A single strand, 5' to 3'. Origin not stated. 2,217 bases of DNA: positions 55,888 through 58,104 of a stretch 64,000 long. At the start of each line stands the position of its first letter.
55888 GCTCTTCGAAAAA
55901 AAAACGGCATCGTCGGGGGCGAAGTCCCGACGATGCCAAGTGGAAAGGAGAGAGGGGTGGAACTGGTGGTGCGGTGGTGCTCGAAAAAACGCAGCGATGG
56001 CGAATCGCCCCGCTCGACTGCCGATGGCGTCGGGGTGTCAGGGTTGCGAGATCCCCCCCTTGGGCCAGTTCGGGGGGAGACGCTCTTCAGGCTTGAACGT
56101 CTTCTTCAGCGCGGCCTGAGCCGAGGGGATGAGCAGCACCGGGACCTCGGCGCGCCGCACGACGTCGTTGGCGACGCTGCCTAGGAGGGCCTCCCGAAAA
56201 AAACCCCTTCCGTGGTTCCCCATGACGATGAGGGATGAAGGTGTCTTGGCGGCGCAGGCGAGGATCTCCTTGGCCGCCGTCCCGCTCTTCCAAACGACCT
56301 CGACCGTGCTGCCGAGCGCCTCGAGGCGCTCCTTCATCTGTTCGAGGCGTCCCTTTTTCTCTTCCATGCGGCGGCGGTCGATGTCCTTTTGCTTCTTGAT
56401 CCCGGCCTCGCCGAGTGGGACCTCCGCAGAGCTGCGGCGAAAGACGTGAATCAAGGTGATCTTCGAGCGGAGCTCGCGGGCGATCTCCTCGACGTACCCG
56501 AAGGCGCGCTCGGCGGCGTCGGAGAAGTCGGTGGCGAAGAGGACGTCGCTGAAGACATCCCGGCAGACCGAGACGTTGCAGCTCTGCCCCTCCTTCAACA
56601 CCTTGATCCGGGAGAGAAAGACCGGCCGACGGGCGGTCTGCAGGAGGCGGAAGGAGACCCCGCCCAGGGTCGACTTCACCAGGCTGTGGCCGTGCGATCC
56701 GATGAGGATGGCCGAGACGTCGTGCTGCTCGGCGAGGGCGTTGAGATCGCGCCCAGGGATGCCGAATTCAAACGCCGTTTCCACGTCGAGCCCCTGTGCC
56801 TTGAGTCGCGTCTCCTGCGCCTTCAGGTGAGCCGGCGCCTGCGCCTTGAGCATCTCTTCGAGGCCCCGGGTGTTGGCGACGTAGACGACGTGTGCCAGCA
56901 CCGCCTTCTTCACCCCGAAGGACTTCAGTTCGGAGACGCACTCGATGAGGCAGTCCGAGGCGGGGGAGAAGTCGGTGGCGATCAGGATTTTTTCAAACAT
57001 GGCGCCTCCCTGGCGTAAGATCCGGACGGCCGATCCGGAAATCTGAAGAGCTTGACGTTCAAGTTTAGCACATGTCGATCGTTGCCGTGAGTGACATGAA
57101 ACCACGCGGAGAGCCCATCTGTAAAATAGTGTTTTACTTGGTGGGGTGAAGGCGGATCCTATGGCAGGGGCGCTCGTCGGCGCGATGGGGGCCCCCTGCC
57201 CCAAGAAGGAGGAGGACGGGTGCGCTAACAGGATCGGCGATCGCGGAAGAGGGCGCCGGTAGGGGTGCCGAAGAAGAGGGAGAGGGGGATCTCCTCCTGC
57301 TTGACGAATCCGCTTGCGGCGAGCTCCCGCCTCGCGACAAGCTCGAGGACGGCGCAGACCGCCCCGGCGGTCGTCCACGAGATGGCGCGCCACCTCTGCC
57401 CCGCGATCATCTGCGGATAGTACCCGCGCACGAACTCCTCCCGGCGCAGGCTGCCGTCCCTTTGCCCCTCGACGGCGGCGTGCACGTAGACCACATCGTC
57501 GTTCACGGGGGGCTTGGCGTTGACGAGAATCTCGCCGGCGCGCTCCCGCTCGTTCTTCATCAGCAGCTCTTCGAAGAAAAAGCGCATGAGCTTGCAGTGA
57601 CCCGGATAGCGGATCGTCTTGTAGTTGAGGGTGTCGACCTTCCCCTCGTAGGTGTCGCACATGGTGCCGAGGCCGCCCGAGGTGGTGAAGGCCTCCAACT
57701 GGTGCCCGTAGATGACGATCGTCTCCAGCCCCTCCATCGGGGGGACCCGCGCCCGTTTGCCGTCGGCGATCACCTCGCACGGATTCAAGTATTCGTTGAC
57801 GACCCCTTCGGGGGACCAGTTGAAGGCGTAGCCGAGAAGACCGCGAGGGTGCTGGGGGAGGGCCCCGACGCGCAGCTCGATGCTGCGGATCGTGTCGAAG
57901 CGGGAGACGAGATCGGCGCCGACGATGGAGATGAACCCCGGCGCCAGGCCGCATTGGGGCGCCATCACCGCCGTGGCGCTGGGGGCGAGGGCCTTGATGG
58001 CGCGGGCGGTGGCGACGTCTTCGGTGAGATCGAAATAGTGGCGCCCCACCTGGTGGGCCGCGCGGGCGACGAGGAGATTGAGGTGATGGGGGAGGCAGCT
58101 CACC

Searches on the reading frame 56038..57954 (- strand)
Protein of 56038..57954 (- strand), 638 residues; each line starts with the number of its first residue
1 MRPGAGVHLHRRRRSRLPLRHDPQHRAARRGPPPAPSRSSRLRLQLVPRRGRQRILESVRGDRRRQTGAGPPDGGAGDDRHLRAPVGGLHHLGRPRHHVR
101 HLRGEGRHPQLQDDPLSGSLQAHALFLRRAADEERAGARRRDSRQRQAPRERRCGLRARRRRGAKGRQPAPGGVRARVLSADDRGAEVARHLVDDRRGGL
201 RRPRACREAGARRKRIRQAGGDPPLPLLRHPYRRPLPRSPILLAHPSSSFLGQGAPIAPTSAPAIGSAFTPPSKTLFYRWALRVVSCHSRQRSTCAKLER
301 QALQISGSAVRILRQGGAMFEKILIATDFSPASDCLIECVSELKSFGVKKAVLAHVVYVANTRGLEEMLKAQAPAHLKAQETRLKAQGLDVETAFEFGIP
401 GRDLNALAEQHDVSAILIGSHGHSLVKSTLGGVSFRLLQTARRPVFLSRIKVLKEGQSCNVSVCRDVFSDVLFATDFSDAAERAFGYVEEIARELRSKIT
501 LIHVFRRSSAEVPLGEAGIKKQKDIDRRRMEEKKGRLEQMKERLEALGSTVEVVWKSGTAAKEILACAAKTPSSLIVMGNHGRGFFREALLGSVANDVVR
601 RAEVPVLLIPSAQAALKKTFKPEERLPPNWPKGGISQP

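Call 65: search_protein_families(library=ncbifam, proteins=[window:56038-57954:-], max_evalue=0.00001)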
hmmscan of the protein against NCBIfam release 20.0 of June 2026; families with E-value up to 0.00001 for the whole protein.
window:56038-57954:- (638 aa): 2 families
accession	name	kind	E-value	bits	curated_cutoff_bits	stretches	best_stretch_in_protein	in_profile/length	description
NF012000.0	PRK15456.1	equivalog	1.7e-09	37.9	189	0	351-448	44-141/142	universal stress protein UspG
NF011581.0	PRK15005.1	equivalog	5.5e-09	36.3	166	1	474-609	8-143/144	universal stress protein UspF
